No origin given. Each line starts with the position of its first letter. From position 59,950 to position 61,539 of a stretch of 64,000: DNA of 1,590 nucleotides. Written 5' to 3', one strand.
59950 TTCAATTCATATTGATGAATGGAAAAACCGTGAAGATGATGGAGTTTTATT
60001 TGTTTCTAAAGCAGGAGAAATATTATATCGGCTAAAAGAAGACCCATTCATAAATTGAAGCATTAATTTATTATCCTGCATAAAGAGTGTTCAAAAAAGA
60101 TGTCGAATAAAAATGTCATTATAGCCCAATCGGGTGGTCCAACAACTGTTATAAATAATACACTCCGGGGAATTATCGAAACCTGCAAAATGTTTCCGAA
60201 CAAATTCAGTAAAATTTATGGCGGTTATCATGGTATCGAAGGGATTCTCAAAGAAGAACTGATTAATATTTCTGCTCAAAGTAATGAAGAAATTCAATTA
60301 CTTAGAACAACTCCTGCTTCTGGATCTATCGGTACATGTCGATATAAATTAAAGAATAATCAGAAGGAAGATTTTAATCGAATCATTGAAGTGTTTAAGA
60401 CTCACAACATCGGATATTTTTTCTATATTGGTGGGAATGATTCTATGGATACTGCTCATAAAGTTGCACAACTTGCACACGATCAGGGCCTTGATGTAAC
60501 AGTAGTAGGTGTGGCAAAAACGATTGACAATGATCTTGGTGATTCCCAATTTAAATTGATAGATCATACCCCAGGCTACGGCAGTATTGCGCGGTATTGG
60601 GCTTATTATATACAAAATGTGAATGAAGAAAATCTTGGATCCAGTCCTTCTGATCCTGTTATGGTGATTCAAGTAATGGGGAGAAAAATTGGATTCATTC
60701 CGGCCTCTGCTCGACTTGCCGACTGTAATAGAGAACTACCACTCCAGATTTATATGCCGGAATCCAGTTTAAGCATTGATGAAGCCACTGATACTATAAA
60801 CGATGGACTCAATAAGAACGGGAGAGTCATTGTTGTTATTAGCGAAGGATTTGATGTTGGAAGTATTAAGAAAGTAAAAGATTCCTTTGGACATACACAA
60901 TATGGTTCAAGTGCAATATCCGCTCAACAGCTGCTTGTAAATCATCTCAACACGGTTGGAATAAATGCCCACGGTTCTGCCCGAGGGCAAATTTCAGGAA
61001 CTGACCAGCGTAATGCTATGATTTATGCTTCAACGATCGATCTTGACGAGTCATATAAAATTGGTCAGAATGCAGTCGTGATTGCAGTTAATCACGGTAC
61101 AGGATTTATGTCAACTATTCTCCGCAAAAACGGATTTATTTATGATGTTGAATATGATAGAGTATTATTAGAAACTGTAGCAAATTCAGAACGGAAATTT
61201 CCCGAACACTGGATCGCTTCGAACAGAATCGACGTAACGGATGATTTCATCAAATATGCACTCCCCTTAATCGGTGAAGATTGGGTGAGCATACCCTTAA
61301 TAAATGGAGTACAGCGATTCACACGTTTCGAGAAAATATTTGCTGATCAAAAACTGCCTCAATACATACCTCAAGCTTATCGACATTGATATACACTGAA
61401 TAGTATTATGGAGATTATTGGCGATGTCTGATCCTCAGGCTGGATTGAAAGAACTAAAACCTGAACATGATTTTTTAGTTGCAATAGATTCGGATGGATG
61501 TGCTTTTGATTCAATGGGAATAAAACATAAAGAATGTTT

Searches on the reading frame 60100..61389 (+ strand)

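Call 71: search_protein_families(library=pfam, proteins=[window:60100-61389:+], max_evalue=0.0001)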
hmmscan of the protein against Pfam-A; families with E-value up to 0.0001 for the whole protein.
window:60100-61389:+ (429 aa): 1 family
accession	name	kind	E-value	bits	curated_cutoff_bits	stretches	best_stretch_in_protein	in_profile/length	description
PF00365.25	PFK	-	1.2e-38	133.6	30.9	1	5-266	1-238/277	Phosphofructokinase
